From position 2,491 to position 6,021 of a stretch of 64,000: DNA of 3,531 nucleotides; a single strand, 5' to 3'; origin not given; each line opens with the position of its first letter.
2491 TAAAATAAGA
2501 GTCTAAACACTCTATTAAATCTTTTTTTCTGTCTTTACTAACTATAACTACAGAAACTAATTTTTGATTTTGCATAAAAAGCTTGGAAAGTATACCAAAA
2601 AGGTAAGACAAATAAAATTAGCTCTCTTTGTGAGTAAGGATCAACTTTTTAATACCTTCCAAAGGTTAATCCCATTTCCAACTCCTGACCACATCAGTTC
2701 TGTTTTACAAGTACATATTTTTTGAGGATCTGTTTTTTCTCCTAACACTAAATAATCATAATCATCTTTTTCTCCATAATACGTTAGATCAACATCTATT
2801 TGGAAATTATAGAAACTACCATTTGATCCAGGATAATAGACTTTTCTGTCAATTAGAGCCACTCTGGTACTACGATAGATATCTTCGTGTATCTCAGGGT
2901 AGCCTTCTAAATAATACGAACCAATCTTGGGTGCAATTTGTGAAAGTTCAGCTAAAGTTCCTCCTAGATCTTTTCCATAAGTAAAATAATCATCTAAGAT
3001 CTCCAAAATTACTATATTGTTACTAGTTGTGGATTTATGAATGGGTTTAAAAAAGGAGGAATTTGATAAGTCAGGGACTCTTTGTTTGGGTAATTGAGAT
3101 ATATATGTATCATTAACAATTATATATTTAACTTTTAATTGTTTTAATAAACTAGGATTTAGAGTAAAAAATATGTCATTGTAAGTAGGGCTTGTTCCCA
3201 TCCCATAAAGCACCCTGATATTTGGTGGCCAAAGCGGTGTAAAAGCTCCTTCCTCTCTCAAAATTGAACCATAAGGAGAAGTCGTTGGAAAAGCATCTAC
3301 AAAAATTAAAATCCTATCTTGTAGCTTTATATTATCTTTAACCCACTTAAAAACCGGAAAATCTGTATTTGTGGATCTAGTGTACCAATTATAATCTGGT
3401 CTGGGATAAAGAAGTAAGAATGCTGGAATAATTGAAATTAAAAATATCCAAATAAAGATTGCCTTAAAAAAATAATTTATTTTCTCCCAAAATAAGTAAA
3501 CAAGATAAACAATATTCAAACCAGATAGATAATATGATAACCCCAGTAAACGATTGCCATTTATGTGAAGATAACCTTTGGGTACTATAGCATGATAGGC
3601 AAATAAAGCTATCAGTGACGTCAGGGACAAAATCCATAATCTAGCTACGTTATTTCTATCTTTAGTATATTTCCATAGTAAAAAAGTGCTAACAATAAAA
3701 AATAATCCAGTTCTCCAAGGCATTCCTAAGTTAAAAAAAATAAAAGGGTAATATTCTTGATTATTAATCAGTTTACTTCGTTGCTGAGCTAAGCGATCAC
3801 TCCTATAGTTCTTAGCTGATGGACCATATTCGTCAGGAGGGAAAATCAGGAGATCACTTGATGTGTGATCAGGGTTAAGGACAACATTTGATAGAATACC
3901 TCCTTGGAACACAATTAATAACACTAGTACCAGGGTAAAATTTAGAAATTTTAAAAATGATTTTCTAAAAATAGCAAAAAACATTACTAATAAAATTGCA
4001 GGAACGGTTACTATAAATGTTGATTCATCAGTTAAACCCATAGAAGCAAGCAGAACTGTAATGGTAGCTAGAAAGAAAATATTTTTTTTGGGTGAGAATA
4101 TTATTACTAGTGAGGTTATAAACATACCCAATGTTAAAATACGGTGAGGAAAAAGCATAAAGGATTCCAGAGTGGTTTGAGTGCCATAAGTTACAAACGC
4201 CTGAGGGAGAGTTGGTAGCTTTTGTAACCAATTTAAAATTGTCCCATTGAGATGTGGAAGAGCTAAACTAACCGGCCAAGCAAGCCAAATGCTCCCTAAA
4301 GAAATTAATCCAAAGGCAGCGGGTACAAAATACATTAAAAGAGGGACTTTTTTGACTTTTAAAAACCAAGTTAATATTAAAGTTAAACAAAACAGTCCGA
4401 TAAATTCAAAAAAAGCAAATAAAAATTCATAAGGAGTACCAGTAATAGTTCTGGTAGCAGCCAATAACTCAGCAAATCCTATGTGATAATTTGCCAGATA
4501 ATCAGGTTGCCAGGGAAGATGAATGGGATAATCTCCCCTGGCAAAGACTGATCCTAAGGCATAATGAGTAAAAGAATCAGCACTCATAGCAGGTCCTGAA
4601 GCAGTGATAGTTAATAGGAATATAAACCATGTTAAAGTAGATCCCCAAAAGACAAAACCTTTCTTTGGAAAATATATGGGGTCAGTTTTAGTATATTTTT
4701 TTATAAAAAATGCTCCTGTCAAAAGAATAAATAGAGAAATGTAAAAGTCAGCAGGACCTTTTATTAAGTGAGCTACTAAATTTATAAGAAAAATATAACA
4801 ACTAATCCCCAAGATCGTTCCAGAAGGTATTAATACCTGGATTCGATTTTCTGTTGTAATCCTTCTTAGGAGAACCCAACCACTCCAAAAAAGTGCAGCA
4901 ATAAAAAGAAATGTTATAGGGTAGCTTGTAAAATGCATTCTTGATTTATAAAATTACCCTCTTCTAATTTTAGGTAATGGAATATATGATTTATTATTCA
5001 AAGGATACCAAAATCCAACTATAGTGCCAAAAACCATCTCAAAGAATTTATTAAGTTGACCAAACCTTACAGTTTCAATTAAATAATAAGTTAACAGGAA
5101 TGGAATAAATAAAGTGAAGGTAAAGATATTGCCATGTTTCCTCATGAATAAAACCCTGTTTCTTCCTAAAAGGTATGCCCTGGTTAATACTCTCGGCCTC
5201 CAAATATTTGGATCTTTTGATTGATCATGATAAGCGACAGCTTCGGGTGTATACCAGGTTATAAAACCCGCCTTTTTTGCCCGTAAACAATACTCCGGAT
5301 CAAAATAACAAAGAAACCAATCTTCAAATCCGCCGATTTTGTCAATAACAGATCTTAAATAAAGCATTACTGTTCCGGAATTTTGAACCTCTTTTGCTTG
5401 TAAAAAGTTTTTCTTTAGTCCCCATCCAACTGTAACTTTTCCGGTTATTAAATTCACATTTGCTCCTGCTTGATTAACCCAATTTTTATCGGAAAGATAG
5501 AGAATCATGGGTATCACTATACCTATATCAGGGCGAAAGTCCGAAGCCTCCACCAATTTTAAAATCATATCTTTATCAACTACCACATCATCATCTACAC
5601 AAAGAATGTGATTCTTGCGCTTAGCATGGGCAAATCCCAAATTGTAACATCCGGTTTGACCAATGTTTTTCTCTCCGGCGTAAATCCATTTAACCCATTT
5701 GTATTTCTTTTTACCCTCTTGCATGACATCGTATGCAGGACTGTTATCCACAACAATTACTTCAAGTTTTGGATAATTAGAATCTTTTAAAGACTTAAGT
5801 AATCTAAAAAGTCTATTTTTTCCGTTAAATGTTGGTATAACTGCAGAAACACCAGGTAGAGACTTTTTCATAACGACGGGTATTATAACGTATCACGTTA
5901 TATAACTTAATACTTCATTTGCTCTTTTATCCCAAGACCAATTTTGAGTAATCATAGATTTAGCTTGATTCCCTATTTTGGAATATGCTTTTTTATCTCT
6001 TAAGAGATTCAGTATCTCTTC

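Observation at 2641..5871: Family-A giant membrane protein is paired with a GT2 gene at three separate places (module 1 of 3)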

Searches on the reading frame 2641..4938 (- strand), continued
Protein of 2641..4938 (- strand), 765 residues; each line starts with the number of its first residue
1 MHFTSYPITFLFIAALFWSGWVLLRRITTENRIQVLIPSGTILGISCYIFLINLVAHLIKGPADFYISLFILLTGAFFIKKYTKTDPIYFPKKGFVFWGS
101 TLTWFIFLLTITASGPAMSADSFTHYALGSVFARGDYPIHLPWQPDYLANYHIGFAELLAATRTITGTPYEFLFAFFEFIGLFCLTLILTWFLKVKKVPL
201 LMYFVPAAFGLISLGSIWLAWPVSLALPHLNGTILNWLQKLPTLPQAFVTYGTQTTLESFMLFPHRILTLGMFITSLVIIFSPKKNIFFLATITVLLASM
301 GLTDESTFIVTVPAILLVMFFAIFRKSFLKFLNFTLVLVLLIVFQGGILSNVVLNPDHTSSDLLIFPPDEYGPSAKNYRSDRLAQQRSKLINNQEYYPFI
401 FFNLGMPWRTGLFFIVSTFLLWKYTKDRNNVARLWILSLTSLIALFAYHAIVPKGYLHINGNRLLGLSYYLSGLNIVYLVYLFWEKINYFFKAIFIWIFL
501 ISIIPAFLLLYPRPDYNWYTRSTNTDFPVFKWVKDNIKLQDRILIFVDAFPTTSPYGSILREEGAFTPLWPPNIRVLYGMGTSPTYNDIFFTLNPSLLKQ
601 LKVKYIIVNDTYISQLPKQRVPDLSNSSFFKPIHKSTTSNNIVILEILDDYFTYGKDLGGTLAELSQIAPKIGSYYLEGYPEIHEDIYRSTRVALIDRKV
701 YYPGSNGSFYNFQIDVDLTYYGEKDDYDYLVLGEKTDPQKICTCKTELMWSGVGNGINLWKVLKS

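Call 83: find_encoding_contigs(protein=P0061, flank=5000, max_places=1)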
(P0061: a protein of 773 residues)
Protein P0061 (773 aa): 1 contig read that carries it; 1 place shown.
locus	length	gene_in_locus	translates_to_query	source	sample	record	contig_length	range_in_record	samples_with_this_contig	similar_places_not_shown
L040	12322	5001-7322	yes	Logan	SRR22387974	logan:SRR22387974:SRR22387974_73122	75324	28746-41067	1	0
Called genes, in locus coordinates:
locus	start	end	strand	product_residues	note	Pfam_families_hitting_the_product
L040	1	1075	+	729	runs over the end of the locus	-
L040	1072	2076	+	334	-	PF01073:3Beta_HSD, PF01370:Epimerase, PF02719:Polysacc_synt_2 (weak), PF04321:RmlD_sub_bind, PF05368:NmrA (faint), PF07993:NAD_binding_4, PF13460:NAD_binding_10 (weak), PF16363:GDP_Man_Dehyd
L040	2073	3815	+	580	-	-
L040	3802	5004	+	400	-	PF00534:Glycos_transf_1, PF13692:Glyco_trans_1_4, PF13524:Glyco_trans_1_2 (weak)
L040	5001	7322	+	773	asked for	-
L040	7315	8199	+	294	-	PF00535:Glycos_transf_2, PF10111:Glyco_tranf_2_2 (weak), PF13641:Glyco_tranf_2_3, PF13632:Glyco_trans_2_3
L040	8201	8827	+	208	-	PF13489:Methyltransf_23, PF13847:Methyltransf_31, PF08241:Methyltransf_11, PF08242:Methyltransf_12, PF13649:Methyltransf_25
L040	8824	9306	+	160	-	PF18915:DUF5667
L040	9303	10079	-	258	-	PF13489:Methyltransf_23, PF06325:PrmA (weak), PF13847:Methyltransf_31, PF08241:Methyltransf_11, PF08242:Methyltransf_12, PF13649:Methyltransf_25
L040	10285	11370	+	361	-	PF13506:Glyco_transf_21, PF00535:Glycos_transf_2, PF10111:Glyco_tranf_2_2, PF13641:Glyco_tranf_2_3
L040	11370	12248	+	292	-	PF13489:Methyltransf_23, PF08241:Methyltransf_11, PF08242:Methyltransf_12 (weak), PF13649:Methyltransf_25, PF13847:Methyltransf_31 (weak)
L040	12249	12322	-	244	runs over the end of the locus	PF13489:Methyltransf_23 (weak), PF08241:Methyltransf_11, PF13649:Methyltransf_25 (faint)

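Call 86: search_protein_families(library=ncbifam, proteins=[L037:7327-8196:+], max_evalue=0.0001)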
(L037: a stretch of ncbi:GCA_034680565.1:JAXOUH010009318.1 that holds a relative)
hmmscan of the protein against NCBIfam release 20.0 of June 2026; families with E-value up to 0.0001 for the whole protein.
L037:7327-8196:+ (289 aa): 20 families
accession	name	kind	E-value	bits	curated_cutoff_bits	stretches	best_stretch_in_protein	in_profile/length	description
TIGR01556.1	rhamnosyltran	subfamily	4e-24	85.3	200.55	1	13-286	4-281/281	rhamnosyltransferase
NF041875.1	EPS_EpsD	equivalog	7.9e-23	81.3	370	1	5-219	1-211/325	exopolysaccharide biosynthesis glycosyltransferase EpsD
TIGR03965.1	mycofact_glyco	equivalog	1.7e-20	73.3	280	1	3-215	74-281/467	mycofactocin biosynthesis glycosyltransferase MftF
NF038299.1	EPS_HpsN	equivalog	1.3e-17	63.8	425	1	3-214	1-220/317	hormogonium polysaccharide biosynthesis glycosyltransferase HpsN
NF007482.0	PRK10073.1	equivalog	3.3e-17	62.5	423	1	2-116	5-120/334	glycosyltransferase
NF038302.1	EPS_HpsE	equivalog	2.9e-15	56.1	300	1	4-220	2-228/307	hormogonium polysaccharide biosynthesis glycosyltransferase HpsE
NF047683.1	TeichurnBiosyTuaG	equivalog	4.9e-15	55.9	400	1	2-110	5-114/252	teichuronic acid biosynthesis protein TuaG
TIGR03937.1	PgaC_IcaA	equivalog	1.2e-14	54.2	422.3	1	3-245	45-278/407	poly-beta-1,6-N-acetyl-D-glucosamine synthase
NF053739.1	GlytfEpsEBac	equivalog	1.9e-12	46.7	450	1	3-126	1-126/265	glycosyltransferase EpsE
NF050050.1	ProtGlycPglI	equivalog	3.4e-12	46.4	500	1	3-96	2-98/306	GalNAc(5)-diNAcBac-PP-undecaprenol beta-1,3-glucosyltransferase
NF041394.1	GtaseAglG_Halo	equivalog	9.2e-12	44.8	440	1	4-238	2-238/304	glucosyl-dolichyl phosphate glucuronosyltransferase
TIGR04283.1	glyco_like_mftF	equivalog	1e-10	41.6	182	1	5-52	1-48/221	TIGR04283 family arsenosugar biosynthesis glycosyltransferase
TIGR03111.1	glyc2_xrt_Gpos1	hypoth_equivalog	1.2e-10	40.8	363.95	1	3-120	49-169/439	TIGR03111 family XrtG-associated glycosyltransferase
NF045692.1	OglycostaseCruG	equivalog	3.8e-09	36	600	1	4-67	42-105/386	2'-O-glycosyltransferase CruG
NF050113.1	gal_furan_GlfT1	equivalog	3.8e-08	33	330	1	7-203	3-195/290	galactofuranosyltransferase GlfT1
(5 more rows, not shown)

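Call 88: find_encoding_contigs(protein=window:2641-4938:-, flank=2000, max_places=3)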
Protein window:2641-4938:- (765 aa): 5 contigs read that carry it; 3 places shown.
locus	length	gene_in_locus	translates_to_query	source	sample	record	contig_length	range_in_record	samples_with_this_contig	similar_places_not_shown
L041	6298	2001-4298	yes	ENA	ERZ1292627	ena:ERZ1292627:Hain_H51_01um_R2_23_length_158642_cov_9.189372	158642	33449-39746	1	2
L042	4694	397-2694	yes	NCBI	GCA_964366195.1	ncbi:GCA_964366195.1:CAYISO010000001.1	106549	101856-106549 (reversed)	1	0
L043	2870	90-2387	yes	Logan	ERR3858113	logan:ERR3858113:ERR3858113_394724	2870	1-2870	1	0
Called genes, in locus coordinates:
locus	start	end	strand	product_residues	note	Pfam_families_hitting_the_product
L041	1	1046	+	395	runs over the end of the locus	PF00534:Glycos_transf_1, PF13692:Glyco_trans_1_4, PF13524:Glyco_trans_1_2 (weak)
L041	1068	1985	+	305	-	PF00535:Glycos_transf_2, PF13506:Glyco_transf_21 (weak), PF13641:Glyco_tranf_2_3, PF13632:Glyco_trans_2_3 (weak)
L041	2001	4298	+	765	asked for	-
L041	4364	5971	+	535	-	PF00535:Glycos_transf_2, PF10111:Glyco_tranf_2_2, PF13641:Glyco_tranf_2_3, PF07021:MetW, PF13489:Methyltransf_23, PF08241:Methyltransf_11, PF08242:Methyltransf_12, PF13649:Methyltransf_25, +1 more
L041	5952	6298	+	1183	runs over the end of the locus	PF11847:GT-C_AftD (faint), PF18915:DUF5667 (faint)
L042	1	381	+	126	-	?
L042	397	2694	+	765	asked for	-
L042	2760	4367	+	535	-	PF00535:Glycos_transf_2, PF10111:Glyco_tranf_2_2, PF13641:Glyco_tranf_2_3, PF07021:MetW, PF13489:Methyltransf_23, PF08241:Methyltransf_11, PF08242:Methyltransf_12, PF13649:Methyltransf_25, +1 more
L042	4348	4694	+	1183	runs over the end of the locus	PF11847:GT-C_AftD (faint), PF18915:DUF5667 (faint)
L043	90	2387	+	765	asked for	-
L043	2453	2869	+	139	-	?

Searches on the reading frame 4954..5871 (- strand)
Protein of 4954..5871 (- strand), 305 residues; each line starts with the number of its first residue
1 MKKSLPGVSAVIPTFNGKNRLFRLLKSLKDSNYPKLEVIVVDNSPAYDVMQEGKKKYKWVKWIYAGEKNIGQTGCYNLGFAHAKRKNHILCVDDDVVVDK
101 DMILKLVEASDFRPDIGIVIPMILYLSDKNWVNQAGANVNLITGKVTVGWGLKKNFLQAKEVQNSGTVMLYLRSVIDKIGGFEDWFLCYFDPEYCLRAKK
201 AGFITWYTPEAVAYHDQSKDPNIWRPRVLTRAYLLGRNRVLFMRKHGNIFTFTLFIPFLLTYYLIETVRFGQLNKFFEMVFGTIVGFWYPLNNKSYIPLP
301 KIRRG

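Call 5: search_protein_families(library=pfam, proteins=[window:4954-5871:-], max_evalue=0.1)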
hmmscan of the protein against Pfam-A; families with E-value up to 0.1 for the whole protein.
window:4954-5871:- (305 aa): 4 families
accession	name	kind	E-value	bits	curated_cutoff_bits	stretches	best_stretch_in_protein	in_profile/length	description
PF00535.33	Glycos_transf_2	-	2.1e-18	67.3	23.3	1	9-179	1-167/168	Glycosyl transferase family 2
PF13641.12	Glyco_tranf_2_3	-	6.4e-14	53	27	1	6-221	1-217/230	Glycosyltransferase like family 2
PF13632.12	Glyco_trans_2_3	-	2.6e-06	27.8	27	1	88-264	1-177/198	Glycosyl transferase family group 2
PF13506.12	Glyco_transf_21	-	8.9e-06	25.7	21.7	1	84-183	29-121/174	Glycosyl transferase family 21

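Call 6: search_protein_families(library=ncbifam, proteins=[window:4954-5871:-], max_evalue=0.1)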
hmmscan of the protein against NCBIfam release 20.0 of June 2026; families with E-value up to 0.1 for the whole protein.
window:4954-5871:- (305 aa): 19 families
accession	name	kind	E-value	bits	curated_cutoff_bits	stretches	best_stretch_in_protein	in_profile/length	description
TIGR03965.1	mycofact_glyco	equivalog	8.9e-16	57.8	280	1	3-224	71-289/467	mycofactocin biosynthesis glycosyltransferase MftF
NF041875.1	EPS_EpsD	equivalog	1.8e-15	57.2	370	1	8-247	1-235/325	exopolysaccharide biosynthesis glycosyltransferase EpsD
TIGR01556.1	rhamnosyltran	subfamily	7.1e-13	48.4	200.55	1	24-245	13-238/281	rhamnosyltransferase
NF038299.1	EPS_HpsN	equivalog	2.2e-12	46.6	425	1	7-215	2-220/317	hormogonium polysaccharide biosynthesis glycosyltransferase HpsN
TIGR03937.1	PgaC_IcaA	equivalog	3.6e-11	42.6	422.3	1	3-119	42-159/407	poly-beta-1,6-N-acetyl-D-glucosamine synthase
TIGR03111.1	glyc2_xrt_Gpos1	hypoth_equivalog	1.7e-10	40.3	363.95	1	3-141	46-186/439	TIGR03111 family XrtG-associated glycosyltransferase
NF038302.1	EPS_HpsE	equivalog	3.4e-08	32.8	300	1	9-118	4-119/307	hormogonium polysaccharide biosynthesis glycosyltransferase HpsE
NF007482.0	PRK10073.1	equivalog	7e-08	31.8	423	1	1-108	1-108/334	glycosyltransferase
NF050113.1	gal_furan_GlfT1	equivalog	1.6e-07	30.9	330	1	8-128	1-122/290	galactofuranosyltransferase GlfT1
NF050050.1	ProtGlycPglI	equivalog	3.1e-07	30.1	500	1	6-109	2-107/306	GalNAc(5)-diNAcBac-PP-undecaprenol beta-1,3-glucosyltransferase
NF045692.1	OglycostaseCruG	equivalog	6.7e-07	28.6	600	1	4-183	39-222/386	2'-O-glycosyltransferase CruG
TIGR04242.1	nodulat_NodC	equivalog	3.8e-06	26.1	550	1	3-120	45-165/395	chitooligosaccharide synthase NodC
NF047683.1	TeichurnBiosyTuaG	equivalog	3.4e-05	23.6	400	1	1-101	1-102/252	teichuronic acid biosynthesis protein TuaG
TIGR04283.1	glyco_like_mftF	equivalog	4.2e-05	23.3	182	1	8-102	1-89/221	TIGR04283 family arsenosugar biosynthesis glycosyltransferase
TIGR03469.1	HpnB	hypoth_equivalog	0.0004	19.5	379.25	1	2-110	40-160/386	hopene-associated glycosyltransferase HpnB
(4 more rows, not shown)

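Call 56: search_solved_structures(query=window:4954-5871:-, max_evalue=0.001)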
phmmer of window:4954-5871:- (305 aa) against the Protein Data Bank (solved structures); distinct sequences matched with E-value up to 0.001: 3.
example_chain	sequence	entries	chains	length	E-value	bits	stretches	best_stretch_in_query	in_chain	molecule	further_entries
6p61_A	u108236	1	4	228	3.2e-06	29.6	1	3-120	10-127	Glycosyltransferase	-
2z87_A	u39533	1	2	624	5.7e-05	25.5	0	3-119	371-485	Chondroitin synthase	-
2z86_A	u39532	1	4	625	5.7e-05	25.5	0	3-119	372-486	Chondroitin synthase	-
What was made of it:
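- On Polyprenyl-phosphate sugar synthase GT2 (DPM1/GtrB/ArnC/PpgS/AglJ class): G1: The PDB search gives no DPMS, GtrB or ArnC hit (call 56).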
